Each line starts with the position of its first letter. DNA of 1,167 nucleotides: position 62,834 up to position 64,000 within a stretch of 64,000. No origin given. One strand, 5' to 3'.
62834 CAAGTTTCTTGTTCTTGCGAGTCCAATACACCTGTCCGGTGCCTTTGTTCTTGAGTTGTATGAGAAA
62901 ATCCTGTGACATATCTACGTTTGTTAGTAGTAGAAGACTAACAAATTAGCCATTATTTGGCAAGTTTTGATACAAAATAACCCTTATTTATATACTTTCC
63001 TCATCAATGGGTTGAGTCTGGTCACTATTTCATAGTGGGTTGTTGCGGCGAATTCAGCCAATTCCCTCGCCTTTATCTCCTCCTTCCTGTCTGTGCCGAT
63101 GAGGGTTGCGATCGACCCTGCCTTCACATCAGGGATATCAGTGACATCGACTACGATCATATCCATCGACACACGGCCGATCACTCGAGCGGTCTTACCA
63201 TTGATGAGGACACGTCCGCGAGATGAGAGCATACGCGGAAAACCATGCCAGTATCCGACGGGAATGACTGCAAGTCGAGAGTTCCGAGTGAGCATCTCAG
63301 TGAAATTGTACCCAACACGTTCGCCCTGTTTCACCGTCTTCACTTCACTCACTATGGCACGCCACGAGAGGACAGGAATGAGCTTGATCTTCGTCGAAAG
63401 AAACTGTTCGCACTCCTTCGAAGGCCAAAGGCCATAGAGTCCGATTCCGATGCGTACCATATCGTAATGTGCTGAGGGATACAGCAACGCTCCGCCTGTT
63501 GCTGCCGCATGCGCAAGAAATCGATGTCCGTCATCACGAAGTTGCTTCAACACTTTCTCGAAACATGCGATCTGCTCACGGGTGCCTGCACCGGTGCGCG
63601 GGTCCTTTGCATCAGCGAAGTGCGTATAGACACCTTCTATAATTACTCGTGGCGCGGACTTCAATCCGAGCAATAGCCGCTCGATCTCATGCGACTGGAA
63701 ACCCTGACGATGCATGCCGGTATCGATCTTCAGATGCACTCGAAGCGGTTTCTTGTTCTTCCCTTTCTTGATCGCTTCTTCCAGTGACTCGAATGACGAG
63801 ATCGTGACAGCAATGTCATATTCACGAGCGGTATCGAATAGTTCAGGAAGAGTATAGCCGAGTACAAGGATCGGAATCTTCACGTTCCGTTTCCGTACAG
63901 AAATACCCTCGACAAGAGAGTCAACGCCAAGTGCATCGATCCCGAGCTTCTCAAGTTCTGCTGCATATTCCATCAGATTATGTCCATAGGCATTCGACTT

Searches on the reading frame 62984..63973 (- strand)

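Call 53: search_protein_families(library=pfam, proteins=[window:62984-63973:-], max_evalue=0.01)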
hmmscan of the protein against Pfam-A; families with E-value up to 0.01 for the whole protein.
window:62984-63973:- (329 aa): 2 families
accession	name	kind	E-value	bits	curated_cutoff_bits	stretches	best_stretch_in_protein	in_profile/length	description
PF01168.26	Ala_racemase_N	-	5.1e-47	160.8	24.1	1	3-182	39-218/220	Alanine racemase, N-terminal domain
PF00842.27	Ala_racemase_C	-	3.1e-40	137.1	25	1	201-328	1-127/127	Alanine racemase, C-terminal domain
